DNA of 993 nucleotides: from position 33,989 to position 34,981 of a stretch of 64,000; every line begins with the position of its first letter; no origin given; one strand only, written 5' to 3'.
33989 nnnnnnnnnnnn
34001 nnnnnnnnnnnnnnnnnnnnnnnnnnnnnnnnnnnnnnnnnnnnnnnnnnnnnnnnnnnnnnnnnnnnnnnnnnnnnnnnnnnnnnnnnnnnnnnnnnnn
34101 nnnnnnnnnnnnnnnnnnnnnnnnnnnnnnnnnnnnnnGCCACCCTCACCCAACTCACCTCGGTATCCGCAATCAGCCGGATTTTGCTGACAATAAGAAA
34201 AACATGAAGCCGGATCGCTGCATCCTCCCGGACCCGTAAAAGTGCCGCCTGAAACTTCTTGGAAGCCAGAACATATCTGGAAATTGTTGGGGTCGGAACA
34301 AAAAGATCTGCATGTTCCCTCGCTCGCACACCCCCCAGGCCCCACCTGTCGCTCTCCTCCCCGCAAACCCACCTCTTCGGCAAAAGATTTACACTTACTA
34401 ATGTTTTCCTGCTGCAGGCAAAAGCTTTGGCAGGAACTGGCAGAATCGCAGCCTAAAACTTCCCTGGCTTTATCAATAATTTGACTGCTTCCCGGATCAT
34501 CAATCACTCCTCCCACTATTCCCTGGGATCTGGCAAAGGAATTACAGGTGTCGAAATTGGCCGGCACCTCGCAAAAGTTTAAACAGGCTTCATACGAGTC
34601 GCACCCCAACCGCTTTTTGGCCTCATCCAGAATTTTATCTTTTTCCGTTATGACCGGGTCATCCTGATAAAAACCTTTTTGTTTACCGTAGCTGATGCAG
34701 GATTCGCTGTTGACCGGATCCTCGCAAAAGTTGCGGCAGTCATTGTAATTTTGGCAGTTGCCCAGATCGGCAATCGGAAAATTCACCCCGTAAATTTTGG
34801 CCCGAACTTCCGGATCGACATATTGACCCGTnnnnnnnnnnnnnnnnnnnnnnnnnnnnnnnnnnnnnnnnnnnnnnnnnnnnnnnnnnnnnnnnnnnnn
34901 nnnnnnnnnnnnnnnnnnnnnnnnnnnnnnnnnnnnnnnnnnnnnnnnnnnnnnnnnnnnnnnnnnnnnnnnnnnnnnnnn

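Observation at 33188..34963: Modular architecture of the Cys-rich secreted protein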

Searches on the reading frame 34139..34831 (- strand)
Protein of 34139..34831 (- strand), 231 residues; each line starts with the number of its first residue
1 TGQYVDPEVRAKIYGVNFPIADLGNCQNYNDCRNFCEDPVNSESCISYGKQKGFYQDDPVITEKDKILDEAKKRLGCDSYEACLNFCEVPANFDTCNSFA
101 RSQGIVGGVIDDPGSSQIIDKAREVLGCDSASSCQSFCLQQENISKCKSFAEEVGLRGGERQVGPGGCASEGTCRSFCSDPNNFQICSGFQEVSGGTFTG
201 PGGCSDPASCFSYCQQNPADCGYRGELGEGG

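Call 36: find_related_loci(query=A2, collection=genome_contigs, flank=4000)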
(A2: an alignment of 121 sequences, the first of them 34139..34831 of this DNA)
Query A2 (231 aa) in genome_contigs; peptide patterns used: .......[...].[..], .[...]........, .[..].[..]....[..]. (x = any residue, [..] = any of these).
143 stretches matched a pattern; 91 encode a relative of the query (tblastn E <= 1e-3); the best 80 are kept; 79 distinct loci.
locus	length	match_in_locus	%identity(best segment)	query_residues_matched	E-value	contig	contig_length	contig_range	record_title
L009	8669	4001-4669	76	2-224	5e-119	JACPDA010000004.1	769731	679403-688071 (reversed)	MAG: Candidatus Daviesbacteria bacterium isolate NC_groundwater_297_Ag_B-0.1um_41_14 S7_GD2017_3_B1_scaffold_1, whole ge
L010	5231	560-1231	75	1-224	2e-117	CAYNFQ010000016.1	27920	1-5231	MAG TPA_asm: uncultured Gammaproteobacteria bacterium isolate binchicken_co110_279 genome assembly, contig: NODE_3785_le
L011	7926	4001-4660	65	1-221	1e-94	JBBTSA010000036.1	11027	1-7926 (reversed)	MAG: Patescibacteria group bacterium isolate H51-bin048_1 H51_bin048_1_000000000036, whole genome shotgun sequence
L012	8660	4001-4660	62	1-221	5e-92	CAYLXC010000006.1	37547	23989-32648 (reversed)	MAG TPA_asm: uncultured Gammaproteobacteria bacterium isolate SRP178908_co2_35 genome assembly, contig: NODE_272_length_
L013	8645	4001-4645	62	7-221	3e-91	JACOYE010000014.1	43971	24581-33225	MAG: Candidatus Microgenomates bacterium isolate NC_groundwater_171_Ag_S-0.1um_39_14 S4_GD2017_2_S1_scaffold_464, whole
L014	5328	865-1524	58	3-222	1e-88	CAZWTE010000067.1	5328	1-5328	MAG TPA_asm: uncultured Gammaproteobacteria bacterium isolate binchicken_co144_909 genome assembly, contig: NODE_32050_l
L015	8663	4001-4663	60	1-221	4e-88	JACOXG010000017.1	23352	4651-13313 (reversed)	MAG: Candidatus Daviesbacteria bacterium isolate NC_groundwater_147_Ag_S-0.1um_38_19 S4_GD2017_2_S1_scaffold_4409, whole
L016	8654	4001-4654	58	5-221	5e-87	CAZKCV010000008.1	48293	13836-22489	MAG TPA_asm: uncultured Gammaproteobacteria bacterium isolate binchicken_co251_142 genome assembly, contig: NODE_1011_le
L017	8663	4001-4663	62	1-221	8e-86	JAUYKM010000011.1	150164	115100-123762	MAG: Candidatus Daviesbacteria bacterium isolate C24_metabat.bin.195_sub C24_k141_349010, whole genome shotgun sequence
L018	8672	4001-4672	58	7-228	4e-85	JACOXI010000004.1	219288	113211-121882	MAG: Candidatus Daviesbacteria bacterium isolate NC_groundwater_149_Ag_S-0.1um_39_14 S4_GD2017_2_S1_scaffold_23, whole g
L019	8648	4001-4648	54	6-221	2e-81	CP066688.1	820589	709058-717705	MAG: Candidatus Daviesbacteria bacterium isolate NC_groundwater_497_Ag_S-0.1um_39_22 chromosome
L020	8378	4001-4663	57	2-222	5e-81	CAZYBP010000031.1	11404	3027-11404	MAG TPA_asm: uncultured Gammaproteobacteria bacterium isolate binchicken_co227_340 genome assembly, contig: NODE_10945_l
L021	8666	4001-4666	53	7-228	5e-80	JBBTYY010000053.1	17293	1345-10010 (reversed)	MAG: Patescibacteria group bacterium isolate H52-bin050_1 H52_bin050_1_000000000053, whole genome shotgun sequence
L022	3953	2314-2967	53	7-225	2e-79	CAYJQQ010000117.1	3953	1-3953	MAG TPA_asm: uncultured Gammaproteobacteria bacterium isolate ERP125453_co1_343 genome assembly, contig: NODE_32292_leng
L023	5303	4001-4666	53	2-223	4e-79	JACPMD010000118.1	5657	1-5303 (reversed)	MAG: Candidatus Roizmanbacteria bacterium isolate NC_groundwater_539_Ag_S-0.1um_39_6 S35_SO-1_scaffold_446765, whole gen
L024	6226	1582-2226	54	5-221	4e-79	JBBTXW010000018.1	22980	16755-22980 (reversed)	MAG: Patescibacteria group bacterium isolate H51-bin053_1 H51_bin053_1_000000000018, whole genome shotgun sequence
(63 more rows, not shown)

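Call 42: predict_structure(alignment_id=A2)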
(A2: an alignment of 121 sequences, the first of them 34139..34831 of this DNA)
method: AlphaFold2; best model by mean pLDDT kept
length: 231 residues; sequences in the alignment: 121
mean_pLDDT: 84.1   pTM: 0.49
mean pLDDT of the five models: 84.1, 82.8, 81.9, 79.4, 79.1
residues with pLDDT >= 90: 84; 70-90: 120; 50-70: 21; < 50: 6
segments of 3 or more residues with pLDDT < 50: 1-3
pLDDT, mean of each block of 10 residues (from residue 1): 65 91 95 95 94 86 94 95 86 87 77 78 94 89 88 72 76 83 85 80 84 86 58 46
secondary structure, 60 per line:
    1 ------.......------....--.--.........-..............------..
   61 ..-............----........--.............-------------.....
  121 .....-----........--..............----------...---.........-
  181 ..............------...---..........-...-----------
elements in order: H7-13 H29-37 H39-52 H59-62 H64-75 H80-87 H90-102 H116-125 H131-138 H141-154 H171-179 H181-194 H207-216

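Call 47: fold_search(model_id=the predicted structure, library=pdb)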
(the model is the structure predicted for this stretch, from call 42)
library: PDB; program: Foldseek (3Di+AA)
matches with E <= 10: 22; with E <= 0.001: 0
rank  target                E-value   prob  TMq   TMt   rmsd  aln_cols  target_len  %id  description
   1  6rns_A                1.3e+00  0.06  0.12  0.12  16.1       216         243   11  Crystal structure of the dimerization domain of Gemin5 at 2.7 A (released 2019-11-27)
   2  3mkq_F                3.0e+00  0.04  0.12  0.14  15.4       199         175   14  Crystal structure of yeast alpha/betaprime-COP subcomplex of the COPI vesicular coat (released 2010-07-14)
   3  7p3x_A                3.2e+00  0.02  0.10  0.06  17.8       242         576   11  Homology model of the full-length AP-3 complex in a compact open conformation (released 2021-09-29)
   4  4a1s_A                3.9e+00  0.02  0.12  0.09  20.8       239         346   12  Crystallographic structure of the Pins:Insc complex (released 2012-03-28)
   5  7plh_A                4.6e+00  0.02  0.08  0.07  16.6       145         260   14  Scytonema hofmannii TnsC bound to AMPPNP and DNA (released 2021-12-01)
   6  3mkq_B                4.8e+00  0.03  0.12  0.15  15.0       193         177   14  Crystal structure of yeast alpha/betaprime-COP subcomplex of the COPI vesicular coat (released 2010-07-14)
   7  3q7a_A                4.8e+00  0.02  0.13  0.10  17.7       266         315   10  Cryptococcus neoformans protein farnesyltransferase in complex with FPP and L-778,123 (released 2011-08-03)
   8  4a1s_B                5.6e+00  0.02  0.12  0.09  20.8       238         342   12  Crystallographic structure of the Pins:Insc complex (released 2012-03-28)
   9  6bv6                  6.6e+00  0.03  0.14  0.08  15.8       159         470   12  Structure of proteinaceous RNase P 1 (PRORP1) from A. thaliana after 3-hour soak with juglone (released 2019-06-12)
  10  8fgw_B                6.6e+00  0.02  0.15  0.05  19.2       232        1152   12  Human IFT-A complex structures provide molecular insights into ciliary transport (released 2023-02-22)
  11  3bk9_C                7.7e+00  0.01  0.15  0.13  22.8       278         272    9  H55A mutant of tryptophan 2,3-dioxygenase from Xanthomonas campestris (released 2008-09-30)
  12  8b6h_DO               8.1e+00  0.02  0.12  0.08  18.9       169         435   14  Cryo-EM structure of cytochrome c oxidase dimer (complex IV) from respiratory supercomplex of Tetrahymena thermophila (released 2023-03-29)
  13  1dik                  8.1e+00  0.02  0.14  0.05  16.9       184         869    9  PYRUVATE PHOSPHATE DIKINASE (released 1996-04-03)
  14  5a7d_D                8.1e+00  0.01  0.13  0.10  19.2       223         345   14  Tetrameric assembly of LGN with Inscuteable (released 2016-08-03)
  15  7bqp                  8.5e+00  0.02  0.16  0.10  16.8       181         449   16  The structure of HpiI (released 2020-10-14)
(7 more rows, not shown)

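Call 53: search_solved_structures(query=A2, max_evalue=10)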
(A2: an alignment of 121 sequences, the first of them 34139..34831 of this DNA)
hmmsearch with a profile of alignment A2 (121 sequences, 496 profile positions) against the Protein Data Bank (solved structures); distinct sequences matched with E-value up to 10: 1.
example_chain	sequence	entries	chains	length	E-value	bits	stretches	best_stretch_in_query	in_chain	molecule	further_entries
6hiv_BK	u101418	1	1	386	1.4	11.1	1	299-453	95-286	mL77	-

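Call 65: search_protein_representatives(protein=window:34139-34831:-)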
Query: 231 residues. Proteins with E-value up to 0.001 (for the whole library): 1511; up to 1e-10: 1178; up to 1e-30: 256. The best 150 are listed.
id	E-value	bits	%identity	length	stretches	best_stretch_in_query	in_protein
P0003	1.9e-115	401.3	75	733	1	1-224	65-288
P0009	2.4e-91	322.3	62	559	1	2-225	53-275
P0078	2.5e-84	299.3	59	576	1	6-223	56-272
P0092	6.5e-80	284.9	56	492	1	11-227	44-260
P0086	2.5e-77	276.4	53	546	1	9-222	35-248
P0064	4.1e-77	275.7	53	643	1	10-223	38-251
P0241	5.7e-77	275.3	55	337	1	11-226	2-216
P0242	1.6e-76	273.8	53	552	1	6-226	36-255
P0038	5.0e-75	268.9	55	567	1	5-227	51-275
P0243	1.4e-74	267.4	53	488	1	7-229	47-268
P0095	1.7e-73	263.8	54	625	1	3-224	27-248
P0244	5.3e-72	259.0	50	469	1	8-227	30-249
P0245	2.0e-71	257.1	54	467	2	3-226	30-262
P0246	2.5e-70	253.5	49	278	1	10-223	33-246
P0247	2.9e-70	253.3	50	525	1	4-224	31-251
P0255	9.5e-67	241.8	43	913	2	10-223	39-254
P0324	5.7e-46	173.7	33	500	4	15-156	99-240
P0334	2.8e-44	168.2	36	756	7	22-106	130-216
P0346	2.5e-41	158.5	31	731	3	22-229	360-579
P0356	1.9e-39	152.3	36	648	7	17-193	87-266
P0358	3.4e-39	151.5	30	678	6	15-195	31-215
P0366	4.7e-38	147.8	41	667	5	23-193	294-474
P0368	5.6e-38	147.6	35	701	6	23-106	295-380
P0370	6.1e-38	147.4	33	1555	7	24-195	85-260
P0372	1.1e-37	146.5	33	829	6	9-190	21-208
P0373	1.2e-37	146.4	31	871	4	14-194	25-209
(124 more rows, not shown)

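Call 66: search_protein_families(library=pfam, proteins=[P0370, P0334, P0346, P0356, P0358, P0366, P0368, P0372, P0373, P0255], max_evalue=0.01)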
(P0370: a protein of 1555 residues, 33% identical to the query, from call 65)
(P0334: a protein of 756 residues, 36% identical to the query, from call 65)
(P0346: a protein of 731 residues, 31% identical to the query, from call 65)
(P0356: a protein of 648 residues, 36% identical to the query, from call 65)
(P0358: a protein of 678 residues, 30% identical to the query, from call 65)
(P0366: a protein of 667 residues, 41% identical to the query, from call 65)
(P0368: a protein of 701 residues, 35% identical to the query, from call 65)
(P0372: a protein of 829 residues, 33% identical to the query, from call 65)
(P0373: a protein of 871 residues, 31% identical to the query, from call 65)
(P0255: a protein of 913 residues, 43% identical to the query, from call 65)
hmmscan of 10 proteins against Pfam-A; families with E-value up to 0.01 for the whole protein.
P0370 (1555 aa): 0 families

P0334 (756 aa): 0 families

P0346 (731 aa): 0 families

P0356 (648 aa): 0 families

P0358 (678 aa): 1 family
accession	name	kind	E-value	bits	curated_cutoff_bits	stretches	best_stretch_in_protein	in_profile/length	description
PF20800.2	Xp10_P7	-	0.00077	20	27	0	147-168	43-64/73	Xanthomonas phage Xp10 Transcription regulator P7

P0366 (667 aa): 1 family
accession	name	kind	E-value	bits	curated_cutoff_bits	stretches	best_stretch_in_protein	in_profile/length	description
PF22341.1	GSPE_N1E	-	0.0023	18.5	27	0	62-75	4-17/64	GSPII protein E, N1E domain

P0368 (701 aa): 3 families
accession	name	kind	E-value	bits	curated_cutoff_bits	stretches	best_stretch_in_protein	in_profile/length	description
PF00050.26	Kazal_1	-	8.1e-14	51.8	21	2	573-594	8-29/49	Kazal-type serine protease inhibitor domain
PF07648.20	Kazal_2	-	1.8e-11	44.4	22.8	2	574-598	6-34/48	Kazal-type serine protease inhibitor domain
PF21287.3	Kazal_CFAI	-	0.0032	18.2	27.7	0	573-596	6-29/46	Complement factor I, KAZAL domain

P0372 (829 aa): 0 families

P0373 (871 aa): 0 families

P0255 (913 aa): 1 family
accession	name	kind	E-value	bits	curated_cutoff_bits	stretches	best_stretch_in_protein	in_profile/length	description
PF19077.6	Big_13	-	7.5e-08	33.2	27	1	759-841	13-94/102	Bacterial Ig-like domain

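Call 68: list_cluster_members(proteins=[P0370, P0372, P0334, P0346, P0356, P0358, P0368, P0373, P0255, P0324])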
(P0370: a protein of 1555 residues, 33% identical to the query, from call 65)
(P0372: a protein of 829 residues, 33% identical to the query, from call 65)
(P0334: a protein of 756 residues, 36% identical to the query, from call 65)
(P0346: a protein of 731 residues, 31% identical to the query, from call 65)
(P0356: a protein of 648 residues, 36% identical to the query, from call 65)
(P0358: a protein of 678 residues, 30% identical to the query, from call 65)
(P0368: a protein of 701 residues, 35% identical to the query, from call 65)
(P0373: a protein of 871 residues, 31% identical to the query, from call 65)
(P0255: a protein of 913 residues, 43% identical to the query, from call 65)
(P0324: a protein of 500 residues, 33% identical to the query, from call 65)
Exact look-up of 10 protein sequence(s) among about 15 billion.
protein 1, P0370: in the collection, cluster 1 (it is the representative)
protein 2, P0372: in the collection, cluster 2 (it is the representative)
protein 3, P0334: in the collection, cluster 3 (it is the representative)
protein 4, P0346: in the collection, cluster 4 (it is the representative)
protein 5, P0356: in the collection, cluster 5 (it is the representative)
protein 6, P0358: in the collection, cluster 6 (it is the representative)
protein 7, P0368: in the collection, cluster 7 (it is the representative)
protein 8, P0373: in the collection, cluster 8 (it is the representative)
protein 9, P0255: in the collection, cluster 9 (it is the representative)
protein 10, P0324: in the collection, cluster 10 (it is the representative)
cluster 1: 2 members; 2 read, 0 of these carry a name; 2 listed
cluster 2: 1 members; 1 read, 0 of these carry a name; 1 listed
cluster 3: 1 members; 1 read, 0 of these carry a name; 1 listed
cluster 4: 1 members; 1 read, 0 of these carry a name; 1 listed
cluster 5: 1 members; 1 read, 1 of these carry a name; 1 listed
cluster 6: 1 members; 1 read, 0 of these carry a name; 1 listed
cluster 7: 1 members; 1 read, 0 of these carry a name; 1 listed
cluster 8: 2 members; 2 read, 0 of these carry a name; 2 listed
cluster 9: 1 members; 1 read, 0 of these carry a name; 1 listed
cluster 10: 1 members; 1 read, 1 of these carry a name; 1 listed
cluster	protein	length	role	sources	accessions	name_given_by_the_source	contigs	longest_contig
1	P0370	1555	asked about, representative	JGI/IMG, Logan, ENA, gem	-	-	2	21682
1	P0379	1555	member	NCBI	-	-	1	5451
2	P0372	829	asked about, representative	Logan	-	-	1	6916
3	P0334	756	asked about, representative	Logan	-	-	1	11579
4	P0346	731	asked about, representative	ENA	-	-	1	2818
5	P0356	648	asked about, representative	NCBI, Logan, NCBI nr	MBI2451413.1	MAG: hypothetical protein HYV52_03750 [Parcubacteria group bacterium] | hypothetical protein [Parcubacteria group bacterium]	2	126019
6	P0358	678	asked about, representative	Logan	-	-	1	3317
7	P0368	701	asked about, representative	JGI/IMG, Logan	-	-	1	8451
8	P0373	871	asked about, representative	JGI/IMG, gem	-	-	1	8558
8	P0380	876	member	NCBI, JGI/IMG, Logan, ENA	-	-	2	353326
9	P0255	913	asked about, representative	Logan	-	-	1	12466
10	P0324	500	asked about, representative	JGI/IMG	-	hypothetical protein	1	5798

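Call 69: find_encoding_contigs(protein=P0370, flank=5000, max_places=1)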
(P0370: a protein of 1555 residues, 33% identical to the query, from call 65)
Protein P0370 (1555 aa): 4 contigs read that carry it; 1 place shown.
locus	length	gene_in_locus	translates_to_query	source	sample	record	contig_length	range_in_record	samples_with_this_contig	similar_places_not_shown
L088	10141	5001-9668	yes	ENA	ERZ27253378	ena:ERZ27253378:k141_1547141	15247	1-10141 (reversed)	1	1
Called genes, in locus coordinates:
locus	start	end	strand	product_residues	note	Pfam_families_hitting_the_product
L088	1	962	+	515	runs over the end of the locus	-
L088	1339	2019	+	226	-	PF00005:ABC_tran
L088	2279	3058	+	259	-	PF18075:FtsX_ECD, PF02687:FtsX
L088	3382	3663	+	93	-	-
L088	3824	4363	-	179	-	PF00156:Pribosyltran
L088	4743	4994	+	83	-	-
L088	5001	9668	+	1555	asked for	-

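Call 70: find_encoding_contigs(protein=P0334, flank=5000, max_places=1)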
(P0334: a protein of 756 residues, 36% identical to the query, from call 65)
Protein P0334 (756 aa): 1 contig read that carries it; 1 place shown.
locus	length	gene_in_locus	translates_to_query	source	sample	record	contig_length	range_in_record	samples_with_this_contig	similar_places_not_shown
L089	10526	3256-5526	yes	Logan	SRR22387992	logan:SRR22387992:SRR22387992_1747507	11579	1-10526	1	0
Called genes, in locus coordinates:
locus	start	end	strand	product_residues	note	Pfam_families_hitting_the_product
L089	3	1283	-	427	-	?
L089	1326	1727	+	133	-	PF13473:Cupredoxin_1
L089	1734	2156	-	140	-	PF07291:MauE, PF07681:DoxX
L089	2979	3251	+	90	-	-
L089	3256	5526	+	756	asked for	-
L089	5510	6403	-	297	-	PF00551:Formyl_trans_N, PF02911:Formyl_trans_C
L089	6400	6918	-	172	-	PF01327:Pep_deformylase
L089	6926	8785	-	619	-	PF17764:PriA_3primeBD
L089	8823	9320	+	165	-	PF10502:Peptidase_S26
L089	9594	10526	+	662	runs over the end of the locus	?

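Call 76: search_protein_families(library=pfam, proteins=[L011:5538-6695:+, L024:3111-5645:+, L012:5639-7057:+], max_evalue=0.01)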
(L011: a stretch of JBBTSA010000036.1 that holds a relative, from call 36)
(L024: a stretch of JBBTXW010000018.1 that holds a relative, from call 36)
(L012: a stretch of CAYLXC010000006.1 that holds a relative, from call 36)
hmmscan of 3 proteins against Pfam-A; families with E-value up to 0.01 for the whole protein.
L011:5538-6695:+ (385 aa): 1 family
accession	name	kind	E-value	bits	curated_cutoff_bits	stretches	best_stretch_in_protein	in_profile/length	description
PF03024.20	Folate_rec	-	0.0067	16.7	29.8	1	251-314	44-107/172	Folate receptor family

L024:3111-5645:+ (844 aa): 1 family
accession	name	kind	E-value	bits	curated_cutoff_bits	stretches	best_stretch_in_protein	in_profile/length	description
PF13473.12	Cupredoxin_1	-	0.00032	21.1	27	1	748-835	15-97/104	Cupredoxin-like domain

L012:5639-7057:+ (472 aa): 0 families

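Call 84: search_protein_families(library=pfam, alignment_id=A4, max_evalue=0.00001)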
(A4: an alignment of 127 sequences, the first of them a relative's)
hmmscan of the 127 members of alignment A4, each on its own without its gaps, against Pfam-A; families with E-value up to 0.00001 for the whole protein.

A. member 1, L009:3124-3573:+ (149 aa): 0 families

B. families by the number of members that match (of 127 scanned): 97 families (the first 25 are shown)
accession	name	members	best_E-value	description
PF00535.33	Glycos_transf_2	7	8.3e-45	Glycosyl transferase family 2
PF13641.12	Glyco_tranf_2_3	7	2.1e-23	Glycosyltransferase like family 2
PF13632.12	Glyco_trans_2_3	7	1.5e-11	Glycosyl transferase family group 2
PF13545.12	HTH_Crp_2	5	2.5e-13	Crp-like helix-turn-helix domain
PF00027.35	cNMP_binding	4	3.2e-09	Cyclic nucleotide-binding domain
PF10111.15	Glyco_tranf_2_2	4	3.5e-09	Glycosyltransferase like family 2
PF02823.21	ATP-synt_DE_N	2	1e-26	ATP synthase, Delta/Epsilon chain, beta-sandwich domain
PF00574.28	CLP_protease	2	1.4e-22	Clp protease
PF00004.35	AAA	2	4.5e-19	ATPase family associated with various cellular activities (AAA)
PF02452.23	PemK_toxin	2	1e-09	PemK-like, MazF-like toxin of type II toxin-antitoxin system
PF13231.12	PMT_2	2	2.2e-09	Dolichyl-phosphate-mannose-protein mannosyltransferase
PF07728.20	AAA_5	2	3.2e-09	AAA domain (dynein-related subfamily)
PF00401.25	ATP-synt_DE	2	1.1e-08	ATP synthase, Delta/Epsilon chain, long alpha-helix domain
PF13712.12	Glyco_tranf_2_5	2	1.2e-07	Glycosyltransferase like family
PF00325.26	Crp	2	2.7e-06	Bacterial regulatory proteins, crp family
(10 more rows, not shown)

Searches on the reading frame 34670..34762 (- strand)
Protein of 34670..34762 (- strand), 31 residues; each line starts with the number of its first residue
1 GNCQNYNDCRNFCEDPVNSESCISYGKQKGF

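Call 52: search_solved_structures(query=A3, max_evalue=10, show_alignments=3)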
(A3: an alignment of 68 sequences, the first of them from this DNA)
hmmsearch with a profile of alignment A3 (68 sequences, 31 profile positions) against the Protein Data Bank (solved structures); distinct sequences matched with E-value up to 10: 9.
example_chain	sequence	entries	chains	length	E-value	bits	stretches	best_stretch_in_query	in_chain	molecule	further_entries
4rku_N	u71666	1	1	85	0.16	14.9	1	13-29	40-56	Photosystem I-N subunit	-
2o01_N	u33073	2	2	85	0.19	14.7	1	13-29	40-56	Photosystem I-N subunit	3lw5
9gbi_N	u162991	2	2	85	0.2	14.6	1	13-29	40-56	Photosystem I reaction center subunit N, chloroplastic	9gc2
1s8k_A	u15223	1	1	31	0.38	13.7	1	3-17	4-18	Toxin BmKK4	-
8wgh_N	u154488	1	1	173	0.52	13.3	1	13-29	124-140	Photosystem I reaction center subunit N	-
9wls_N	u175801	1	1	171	0.57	13.1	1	13-29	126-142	Photosystem I reaction center subunit N, chloroplastic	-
2wsc_N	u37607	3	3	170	1.2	12.1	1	13-29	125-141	PHOTOSYSTEM I-N SUBUNIT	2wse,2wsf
1obg_A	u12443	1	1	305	2.2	11.2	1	19-31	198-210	PHOSPHORIBOSYLAMIDOIMIDAZOLE- SUCCINOCARBOXAMIDE SYNTHASE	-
1a48_A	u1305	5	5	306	2.2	11.2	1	19-31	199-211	PHOSPHORIBOSYLAMINOIMIDAZOLE-SUCCINOCARBOXAMIDE SYNTHASE | PHOSPHORIBOSYLAMIDOIMIDAZOLE- SUCCINOCARBOXAMIDE SYNTHASE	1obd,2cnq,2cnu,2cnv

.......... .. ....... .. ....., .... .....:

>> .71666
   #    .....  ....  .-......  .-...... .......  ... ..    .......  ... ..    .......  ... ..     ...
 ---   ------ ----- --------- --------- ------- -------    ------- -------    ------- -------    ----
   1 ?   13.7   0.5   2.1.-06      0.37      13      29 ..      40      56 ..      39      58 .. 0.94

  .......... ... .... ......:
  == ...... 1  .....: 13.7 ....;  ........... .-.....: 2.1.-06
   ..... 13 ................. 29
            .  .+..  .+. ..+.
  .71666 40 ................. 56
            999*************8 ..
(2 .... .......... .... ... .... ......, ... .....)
